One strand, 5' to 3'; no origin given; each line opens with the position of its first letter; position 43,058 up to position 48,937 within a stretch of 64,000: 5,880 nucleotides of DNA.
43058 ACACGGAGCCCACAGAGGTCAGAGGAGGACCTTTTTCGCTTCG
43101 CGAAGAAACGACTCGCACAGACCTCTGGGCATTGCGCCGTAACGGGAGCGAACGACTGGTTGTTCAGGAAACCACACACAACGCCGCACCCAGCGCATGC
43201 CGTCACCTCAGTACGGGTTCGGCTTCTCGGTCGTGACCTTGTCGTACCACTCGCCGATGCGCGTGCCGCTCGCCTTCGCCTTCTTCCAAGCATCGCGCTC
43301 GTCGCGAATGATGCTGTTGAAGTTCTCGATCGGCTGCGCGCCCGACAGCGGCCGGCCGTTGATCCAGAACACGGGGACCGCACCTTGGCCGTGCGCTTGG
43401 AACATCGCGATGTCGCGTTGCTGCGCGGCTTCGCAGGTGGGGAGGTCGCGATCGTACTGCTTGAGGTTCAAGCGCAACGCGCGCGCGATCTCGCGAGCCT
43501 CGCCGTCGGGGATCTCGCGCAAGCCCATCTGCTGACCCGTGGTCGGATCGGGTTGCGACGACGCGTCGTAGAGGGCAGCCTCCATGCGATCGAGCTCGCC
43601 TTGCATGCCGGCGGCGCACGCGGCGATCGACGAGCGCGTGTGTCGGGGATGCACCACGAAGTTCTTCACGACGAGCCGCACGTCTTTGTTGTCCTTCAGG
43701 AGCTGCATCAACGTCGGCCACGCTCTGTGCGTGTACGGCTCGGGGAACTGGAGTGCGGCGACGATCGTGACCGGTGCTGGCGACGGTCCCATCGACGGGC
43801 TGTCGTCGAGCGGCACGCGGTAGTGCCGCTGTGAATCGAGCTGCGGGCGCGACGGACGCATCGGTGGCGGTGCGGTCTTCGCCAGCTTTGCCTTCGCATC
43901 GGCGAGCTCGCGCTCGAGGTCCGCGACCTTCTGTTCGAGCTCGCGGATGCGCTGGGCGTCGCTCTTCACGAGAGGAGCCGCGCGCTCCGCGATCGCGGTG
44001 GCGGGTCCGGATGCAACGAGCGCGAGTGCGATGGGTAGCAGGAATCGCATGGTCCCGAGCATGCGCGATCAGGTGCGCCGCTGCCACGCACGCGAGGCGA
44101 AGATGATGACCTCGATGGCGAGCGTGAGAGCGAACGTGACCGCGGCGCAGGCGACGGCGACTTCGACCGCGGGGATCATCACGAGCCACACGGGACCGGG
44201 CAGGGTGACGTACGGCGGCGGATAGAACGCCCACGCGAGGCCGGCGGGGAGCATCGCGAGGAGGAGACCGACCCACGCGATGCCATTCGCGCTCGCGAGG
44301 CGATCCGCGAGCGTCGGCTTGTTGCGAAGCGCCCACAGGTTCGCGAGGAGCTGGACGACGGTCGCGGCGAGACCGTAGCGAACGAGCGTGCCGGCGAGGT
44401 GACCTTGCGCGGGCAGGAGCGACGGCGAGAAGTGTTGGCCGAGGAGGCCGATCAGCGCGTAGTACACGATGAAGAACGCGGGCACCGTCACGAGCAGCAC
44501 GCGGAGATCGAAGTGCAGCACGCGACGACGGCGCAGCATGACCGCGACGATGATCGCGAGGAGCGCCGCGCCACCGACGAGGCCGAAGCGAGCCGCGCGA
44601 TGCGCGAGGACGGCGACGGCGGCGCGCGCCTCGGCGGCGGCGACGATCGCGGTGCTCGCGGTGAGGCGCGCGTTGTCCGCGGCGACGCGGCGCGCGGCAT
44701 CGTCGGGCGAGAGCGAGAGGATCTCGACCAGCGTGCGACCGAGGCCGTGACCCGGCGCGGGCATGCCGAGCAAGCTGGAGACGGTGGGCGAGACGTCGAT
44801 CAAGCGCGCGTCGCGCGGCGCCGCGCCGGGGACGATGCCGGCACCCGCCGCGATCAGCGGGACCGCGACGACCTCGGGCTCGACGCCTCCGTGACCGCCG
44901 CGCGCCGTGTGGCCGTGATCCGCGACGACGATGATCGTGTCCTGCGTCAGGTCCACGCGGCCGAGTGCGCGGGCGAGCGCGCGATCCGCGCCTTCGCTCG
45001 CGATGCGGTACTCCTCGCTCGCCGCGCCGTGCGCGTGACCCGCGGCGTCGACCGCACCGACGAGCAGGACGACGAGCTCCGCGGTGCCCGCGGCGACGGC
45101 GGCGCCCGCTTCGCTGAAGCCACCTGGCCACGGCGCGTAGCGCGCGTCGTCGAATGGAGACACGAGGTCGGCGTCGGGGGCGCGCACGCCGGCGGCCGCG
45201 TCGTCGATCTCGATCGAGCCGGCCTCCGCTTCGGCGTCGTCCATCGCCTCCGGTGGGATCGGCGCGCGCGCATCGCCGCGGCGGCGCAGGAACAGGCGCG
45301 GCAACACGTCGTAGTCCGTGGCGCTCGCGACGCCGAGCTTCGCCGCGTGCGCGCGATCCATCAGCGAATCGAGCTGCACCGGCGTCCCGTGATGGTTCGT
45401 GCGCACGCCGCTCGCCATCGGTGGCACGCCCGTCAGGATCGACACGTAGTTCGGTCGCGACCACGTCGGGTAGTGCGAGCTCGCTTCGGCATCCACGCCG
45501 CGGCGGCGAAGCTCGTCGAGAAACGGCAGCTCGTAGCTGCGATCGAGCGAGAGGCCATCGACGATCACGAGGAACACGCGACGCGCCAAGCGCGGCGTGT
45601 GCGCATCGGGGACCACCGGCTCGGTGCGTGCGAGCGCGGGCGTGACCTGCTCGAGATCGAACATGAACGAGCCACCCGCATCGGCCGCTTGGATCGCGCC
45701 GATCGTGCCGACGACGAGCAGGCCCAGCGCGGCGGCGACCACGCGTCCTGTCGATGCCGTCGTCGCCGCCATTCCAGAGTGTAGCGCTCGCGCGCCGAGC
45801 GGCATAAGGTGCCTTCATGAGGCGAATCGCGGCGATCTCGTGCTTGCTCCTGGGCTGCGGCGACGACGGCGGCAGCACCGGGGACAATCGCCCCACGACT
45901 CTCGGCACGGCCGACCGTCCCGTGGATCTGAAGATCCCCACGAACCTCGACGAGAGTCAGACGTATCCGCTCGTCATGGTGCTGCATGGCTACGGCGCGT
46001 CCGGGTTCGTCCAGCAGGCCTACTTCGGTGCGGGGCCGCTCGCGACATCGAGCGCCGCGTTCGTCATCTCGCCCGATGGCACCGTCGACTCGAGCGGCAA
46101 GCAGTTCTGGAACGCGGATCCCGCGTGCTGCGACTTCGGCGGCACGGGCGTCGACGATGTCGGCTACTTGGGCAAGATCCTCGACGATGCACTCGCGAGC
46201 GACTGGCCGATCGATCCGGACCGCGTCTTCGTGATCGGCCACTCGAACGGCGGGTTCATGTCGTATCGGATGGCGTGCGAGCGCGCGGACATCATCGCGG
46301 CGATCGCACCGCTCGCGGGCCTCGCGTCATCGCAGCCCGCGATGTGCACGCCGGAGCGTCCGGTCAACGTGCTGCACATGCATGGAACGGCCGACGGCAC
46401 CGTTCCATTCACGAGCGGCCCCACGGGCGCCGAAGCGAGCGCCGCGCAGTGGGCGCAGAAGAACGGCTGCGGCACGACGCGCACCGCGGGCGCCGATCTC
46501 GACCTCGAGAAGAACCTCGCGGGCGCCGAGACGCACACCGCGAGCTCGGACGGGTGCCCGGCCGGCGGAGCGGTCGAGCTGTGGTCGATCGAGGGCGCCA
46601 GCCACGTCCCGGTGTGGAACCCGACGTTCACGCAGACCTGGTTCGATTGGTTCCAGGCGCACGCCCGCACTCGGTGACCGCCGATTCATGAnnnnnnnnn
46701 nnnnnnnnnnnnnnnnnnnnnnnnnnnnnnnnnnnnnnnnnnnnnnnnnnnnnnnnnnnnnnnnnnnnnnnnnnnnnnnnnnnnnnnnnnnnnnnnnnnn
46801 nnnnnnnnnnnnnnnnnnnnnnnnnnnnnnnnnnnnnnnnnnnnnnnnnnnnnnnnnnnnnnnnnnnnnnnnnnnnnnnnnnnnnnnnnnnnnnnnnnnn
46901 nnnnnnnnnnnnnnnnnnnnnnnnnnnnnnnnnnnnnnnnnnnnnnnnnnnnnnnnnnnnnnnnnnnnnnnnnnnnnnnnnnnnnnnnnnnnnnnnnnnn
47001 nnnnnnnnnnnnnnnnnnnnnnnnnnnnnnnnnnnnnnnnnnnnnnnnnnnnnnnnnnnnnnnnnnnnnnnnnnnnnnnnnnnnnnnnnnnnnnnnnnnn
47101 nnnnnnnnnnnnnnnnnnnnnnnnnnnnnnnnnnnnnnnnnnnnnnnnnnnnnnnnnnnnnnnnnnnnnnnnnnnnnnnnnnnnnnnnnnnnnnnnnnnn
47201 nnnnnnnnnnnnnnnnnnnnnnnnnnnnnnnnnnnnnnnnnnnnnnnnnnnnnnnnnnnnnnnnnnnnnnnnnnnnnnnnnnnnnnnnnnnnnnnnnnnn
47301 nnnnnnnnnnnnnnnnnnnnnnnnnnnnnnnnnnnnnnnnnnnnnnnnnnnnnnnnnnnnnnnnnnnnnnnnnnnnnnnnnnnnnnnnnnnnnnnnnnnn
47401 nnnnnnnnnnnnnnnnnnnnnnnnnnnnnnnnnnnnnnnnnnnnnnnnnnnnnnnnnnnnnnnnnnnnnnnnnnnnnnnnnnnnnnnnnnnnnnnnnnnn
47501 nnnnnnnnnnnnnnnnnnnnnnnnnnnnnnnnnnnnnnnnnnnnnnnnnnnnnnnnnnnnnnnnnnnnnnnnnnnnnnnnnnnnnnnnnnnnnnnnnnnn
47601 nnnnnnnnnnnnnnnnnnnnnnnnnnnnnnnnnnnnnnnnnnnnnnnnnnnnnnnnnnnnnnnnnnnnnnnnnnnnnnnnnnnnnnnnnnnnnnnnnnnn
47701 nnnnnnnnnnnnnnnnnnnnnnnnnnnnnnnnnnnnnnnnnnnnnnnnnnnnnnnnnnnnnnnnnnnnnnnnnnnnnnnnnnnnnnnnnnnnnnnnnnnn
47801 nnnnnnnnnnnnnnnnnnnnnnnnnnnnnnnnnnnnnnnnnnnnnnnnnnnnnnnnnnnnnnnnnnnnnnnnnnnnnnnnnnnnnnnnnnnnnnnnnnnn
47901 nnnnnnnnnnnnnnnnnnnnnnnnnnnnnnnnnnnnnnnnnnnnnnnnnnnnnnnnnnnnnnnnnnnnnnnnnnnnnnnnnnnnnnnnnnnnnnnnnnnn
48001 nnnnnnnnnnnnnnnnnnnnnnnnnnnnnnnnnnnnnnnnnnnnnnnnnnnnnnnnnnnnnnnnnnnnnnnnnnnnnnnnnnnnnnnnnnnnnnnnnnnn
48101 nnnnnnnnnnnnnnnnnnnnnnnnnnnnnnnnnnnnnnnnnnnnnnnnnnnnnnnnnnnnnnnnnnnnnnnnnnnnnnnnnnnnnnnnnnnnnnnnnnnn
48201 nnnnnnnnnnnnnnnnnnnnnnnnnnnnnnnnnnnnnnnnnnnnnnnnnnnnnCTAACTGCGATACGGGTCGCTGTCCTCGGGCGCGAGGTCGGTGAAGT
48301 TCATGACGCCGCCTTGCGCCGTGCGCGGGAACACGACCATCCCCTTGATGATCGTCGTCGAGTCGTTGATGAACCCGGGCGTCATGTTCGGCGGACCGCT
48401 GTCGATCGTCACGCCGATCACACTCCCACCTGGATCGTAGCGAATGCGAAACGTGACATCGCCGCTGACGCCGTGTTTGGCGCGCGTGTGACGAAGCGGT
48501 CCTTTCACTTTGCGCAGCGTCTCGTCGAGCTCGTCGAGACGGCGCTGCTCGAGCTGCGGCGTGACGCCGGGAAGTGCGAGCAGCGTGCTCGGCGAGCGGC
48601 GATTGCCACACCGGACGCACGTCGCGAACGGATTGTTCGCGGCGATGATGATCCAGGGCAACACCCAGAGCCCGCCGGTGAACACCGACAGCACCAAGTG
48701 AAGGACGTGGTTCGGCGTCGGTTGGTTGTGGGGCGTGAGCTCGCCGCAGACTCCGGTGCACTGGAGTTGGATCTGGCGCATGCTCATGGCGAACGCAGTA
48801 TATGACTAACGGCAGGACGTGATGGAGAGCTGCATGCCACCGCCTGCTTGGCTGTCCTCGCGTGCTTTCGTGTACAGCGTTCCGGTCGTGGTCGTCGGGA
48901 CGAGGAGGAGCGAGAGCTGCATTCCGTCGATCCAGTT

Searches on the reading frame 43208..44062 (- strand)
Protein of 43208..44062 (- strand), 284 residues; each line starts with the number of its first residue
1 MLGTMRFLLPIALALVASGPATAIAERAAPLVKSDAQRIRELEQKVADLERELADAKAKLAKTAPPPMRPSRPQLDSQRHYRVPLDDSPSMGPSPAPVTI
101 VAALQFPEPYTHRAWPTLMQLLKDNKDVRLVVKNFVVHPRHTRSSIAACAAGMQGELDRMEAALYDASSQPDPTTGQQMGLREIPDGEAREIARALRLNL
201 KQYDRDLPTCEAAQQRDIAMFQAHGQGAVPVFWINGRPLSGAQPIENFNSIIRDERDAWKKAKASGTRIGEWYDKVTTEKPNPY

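Call 11: search_protein_families(library=pfam, proteins=[window:43208-44062:-], max_evalue=0.01)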
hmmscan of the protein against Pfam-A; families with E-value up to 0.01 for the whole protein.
window:43208-44062:- (284 aa): 2 families
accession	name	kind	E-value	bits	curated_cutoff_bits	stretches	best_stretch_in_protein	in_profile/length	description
PF13462.12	Thioredoxin_4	-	4.4e-05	24.2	23.2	1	88-253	5-164/165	Thioredoxin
PF01323.26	DSBA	-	0.00079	19.7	25.6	1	119-252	64-190/191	DSBA-like thioredoxin domain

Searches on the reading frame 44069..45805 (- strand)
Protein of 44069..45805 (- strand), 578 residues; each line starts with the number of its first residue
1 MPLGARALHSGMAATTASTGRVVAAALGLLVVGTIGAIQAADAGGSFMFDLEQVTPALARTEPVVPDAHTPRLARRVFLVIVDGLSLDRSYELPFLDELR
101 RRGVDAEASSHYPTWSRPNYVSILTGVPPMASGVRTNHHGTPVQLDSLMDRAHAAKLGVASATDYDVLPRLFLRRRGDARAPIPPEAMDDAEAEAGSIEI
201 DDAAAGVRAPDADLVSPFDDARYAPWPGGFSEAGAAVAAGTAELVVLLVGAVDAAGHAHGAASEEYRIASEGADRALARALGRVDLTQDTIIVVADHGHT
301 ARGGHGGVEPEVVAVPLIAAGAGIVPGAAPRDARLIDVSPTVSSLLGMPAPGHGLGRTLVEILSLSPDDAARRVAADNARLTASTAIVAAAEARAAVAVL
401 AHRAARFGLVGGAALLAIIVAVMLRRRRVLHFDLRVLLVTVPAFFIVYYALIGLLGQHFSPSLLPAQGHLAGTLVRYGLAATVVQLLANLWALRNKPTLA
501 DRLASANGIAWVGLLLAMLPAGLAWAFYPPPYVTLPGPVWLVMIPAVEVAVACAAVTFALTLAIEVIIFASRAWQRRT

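Call 11: search_protein_families(library=pfam, proteins=[window:44069-45805:-], max_evalue=0.01)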
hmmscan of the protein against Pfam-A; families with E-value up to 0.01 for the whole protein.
window:44069-45805:- (578 aa): 2 families
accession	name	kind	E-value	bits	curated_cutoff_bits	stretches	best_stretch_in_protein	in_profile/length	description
PF01663.27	Phosphodiest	-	6.3e-17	62.6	23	1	78-300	2-222/342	Type I phosphodiesterase / nucleotide pyrophosphatase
PF01676.23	Metalloenzyme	-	4.1e-06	26.9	24.3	1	236-349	141-251/252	Metalloenzyme superfamily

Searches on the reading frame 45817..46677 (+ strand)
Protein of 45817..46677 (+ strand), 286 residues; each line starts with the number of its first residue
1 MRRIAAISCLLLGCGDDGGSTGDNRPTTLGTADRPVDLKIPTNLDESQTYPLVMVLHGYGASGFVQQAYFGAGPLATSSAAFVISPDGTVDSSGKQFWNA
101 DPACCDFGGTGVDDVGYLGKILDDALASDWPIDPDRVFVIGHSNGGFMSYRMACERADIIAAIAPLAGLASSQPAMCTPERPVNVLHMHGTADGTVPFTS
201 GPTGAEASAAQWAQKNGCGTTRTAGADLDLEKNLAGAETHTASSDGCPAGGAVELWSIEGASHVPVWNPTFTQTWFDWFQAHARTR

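Call 11: search_protein_families(library=pfam, proteins=[window:45817-46677:+], max_evalue=0.01)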
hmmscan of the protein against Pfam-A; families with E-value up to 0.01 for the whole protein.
window:45817-46677:+ (286 aa): 5 families
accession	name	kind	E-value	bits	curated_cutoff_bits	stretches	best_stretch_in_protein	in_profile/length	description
PF02230.22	Abhydrolase_2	-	7.7e-08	32.9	23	1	117-212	89-186/217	Phospholipase/Carboxylesterase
PF00756.26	Esterase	-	1.7e-06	28.4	22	1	33-179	7-159/251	Putative esterase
PF00326.27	Peptidase_S9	-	2.4e-05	24.4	22.6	1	125-173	54-102/213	Prolyl oligopeptidase family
PF00561.26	Abhydrolase_1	-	0.0094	16.1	25.8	0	132-192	66-124/245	alpha/beta hydrolase fold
PF12146.15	Hydrolase_4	-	0.0097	15.7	27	0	125-175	68-116/239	Serine aminopeptidase, S33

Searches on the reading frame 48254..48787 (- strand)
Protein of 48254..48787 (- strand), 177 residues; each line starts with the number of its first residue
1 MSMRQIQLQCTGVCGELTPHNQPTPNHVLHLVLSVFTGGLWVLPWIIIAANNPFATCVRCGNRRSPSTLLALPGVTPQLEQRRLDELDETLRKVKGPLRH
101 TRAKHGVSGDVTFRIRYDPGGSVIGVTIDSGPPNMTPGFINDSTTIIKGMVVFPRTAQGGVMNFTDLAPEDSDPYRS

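Call 11: search_protein_families(library=pfam, proteins=[window:48254-48787:-], max_evalue=0.01)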
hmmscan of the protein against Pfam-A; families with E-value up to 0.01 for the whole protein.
window:48254-48787:- (177 aa): 0 families

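Call 13: search_protein_families(library=ncbifam, proteins=[window:48254-48787:-], max_evalue=0.1)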
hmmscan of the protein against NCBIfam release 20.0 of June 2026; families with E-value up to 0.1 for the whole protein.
window:48254-48787:- (177 aa): 1 family
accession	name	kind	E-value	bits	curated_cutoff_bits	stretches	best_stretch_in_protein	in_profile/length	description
NF041895.1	choice_anch_V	domain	0.088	12.9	42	0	87-122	85-120/150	choice-of-anchor V domain-containing protein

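Call 47: search_protein_families(library=padloc, proteins=[window:48254-48787:-], max_evalue=0.01)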
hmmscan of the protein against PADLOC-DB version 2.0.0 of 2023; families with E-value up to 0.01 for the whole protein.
window:48254-48787:- (177 aa): 0 families
